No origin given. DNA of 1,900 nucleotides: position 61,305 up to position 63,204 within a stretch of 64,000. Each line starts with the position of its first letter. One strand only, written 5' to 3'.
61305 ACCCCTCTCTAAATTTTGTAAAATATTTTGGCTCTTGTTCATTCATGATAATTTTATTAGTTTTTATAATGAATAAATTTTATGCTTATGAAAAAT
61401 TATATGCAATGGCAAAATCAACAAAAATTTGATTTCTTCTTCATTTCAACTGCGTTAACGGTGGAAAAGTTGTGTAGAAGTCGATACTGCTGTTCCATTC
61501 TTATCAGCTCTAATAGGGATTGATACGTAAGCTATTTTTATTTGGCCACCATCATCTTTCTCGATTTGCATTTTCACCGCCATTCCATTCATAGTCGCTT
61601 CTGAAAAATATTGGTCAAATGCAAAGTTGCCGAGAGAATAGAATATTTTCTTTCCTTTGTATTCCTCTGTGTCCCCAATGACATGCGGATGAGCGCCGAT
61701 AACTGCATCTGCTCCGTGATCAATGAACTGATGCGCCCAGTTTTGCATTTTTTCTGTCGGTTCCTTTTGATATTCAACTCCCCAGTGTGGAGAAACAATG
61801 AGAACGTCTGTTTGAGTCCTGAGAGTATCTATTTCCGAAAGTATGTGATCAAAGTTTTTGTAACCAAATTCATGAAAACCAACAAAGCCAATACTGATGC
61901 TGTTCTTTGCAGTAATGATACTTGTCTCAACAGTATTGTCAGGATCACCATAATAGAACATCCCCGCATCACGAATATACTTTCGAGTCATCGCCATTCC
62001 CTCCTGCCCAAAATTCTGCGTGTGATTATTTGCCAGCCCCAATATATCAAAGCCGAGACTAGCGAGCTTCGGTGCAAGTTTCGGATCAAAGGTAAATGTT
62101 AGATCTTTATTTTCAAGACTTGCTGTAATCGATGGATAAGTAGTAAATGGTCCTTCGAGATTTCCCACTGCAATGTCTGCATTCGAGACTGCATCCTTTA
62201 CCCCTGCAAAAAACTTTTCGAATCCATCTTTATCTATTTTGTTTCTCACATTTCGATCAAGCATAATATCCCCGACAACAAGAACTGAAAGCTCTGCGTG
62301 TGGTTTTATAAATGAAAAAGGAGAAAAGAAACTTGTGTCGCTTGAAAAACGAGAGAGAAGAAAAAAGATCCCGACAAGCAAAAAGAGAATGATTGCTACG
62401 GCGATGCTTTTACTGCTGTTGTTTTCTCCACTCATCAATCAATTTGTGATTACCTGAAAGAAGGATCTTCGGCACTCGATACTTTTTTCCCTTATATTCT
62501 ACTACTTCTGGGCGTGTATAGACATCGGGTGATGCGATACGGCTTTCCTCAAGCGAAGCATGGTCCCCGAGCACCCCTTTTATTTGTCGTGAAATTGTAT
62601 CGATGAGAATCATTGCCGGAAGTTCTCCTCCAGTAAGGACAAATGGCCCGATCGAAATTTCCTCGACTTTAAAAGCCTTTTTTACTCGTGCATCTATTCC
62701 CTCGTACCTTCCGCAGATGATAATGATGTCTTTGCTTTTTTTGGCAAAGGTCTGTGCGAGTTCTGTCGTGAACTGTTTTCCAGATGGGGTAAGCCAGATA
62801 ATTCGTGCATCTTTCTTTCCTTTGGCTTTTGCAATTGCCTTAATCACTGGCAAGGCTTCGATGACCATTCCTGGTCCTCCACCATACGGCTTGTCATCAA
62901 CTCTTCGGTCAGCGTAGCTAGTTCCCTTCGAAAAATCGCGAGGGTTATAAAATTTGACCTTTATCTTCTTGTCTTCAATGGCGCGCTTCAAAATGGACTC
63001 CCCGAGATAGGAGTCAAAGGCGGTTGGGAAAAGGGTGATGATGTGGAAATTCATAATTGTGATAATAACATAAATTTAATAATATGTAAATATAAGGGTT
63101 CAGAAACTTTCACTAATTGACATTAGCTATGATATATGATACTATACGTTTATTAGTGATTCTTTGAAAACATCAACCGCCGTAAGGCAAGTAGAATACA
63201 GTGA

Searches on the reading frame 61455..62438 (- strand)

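Call 65: search_protein_families(library=pfam, proteins=[window:61455-62438:-], max_evalue=0.01)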
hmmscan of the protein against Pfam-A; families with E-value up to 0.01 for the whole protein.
window:61455-62438:- (327 aa): 1 family
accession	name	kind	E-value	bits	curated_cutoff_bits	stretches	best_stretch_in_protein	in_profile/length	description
PF09587.15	PGA_cap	-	2.1e-58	198.3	27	1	52-276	2-255/255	Bacterial capsule synthesis protein PGA_cap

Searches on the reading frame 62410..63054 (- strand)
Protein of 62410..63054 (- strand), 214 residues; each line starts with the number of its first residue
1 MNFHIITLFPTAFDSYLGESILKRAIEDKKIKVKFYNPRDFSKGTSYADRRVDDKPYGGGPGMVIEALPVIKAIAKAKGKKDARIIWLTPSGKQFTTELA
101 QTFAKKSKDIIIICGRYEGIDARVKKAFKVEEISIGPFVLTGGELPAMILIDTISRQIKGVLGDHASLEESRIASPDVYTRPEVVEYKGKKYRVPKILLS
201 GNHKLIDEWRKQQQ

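Call 65: search_protein_families(library=pfam, proteins=[window:62410-63054:-], max_evalue=0.01)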
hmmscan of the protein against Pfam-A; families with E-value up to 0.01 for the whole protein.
window:62410-63054:- (214 aa): 2 families
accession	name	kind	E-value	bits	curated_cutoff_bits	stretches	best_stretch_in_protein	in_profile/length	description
PF01746.26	tRNA_m1G_MT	-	1.4e-39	136.3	27.3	1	23-214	2-186/195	tRNA (Guanine-1)-methyltransferase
PF02590.22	SPOUT_MTase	-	0.0073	16.8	27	0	77-154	61-141/154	Predicted SPOUT methyltransferase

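Call 83: find_encoding_contigs(protein=window:62410-63054:-, flank=10000, max_places=1)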
Protein window:62410-63054:- (214 aa): 2 contigs read that carry it; 1 place shown.
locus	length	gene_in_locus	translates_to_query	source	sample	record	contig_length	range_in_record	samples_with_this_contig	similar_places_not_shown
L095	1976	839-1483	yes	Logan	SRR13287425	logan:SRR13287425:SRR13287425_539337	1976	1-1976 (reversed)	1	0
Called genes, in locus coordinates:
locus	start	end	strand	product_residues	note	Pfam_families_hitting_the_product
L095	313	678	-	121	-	-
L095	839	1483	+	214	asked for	PF01746:tRNA_m1G_MT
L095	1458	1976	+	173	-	?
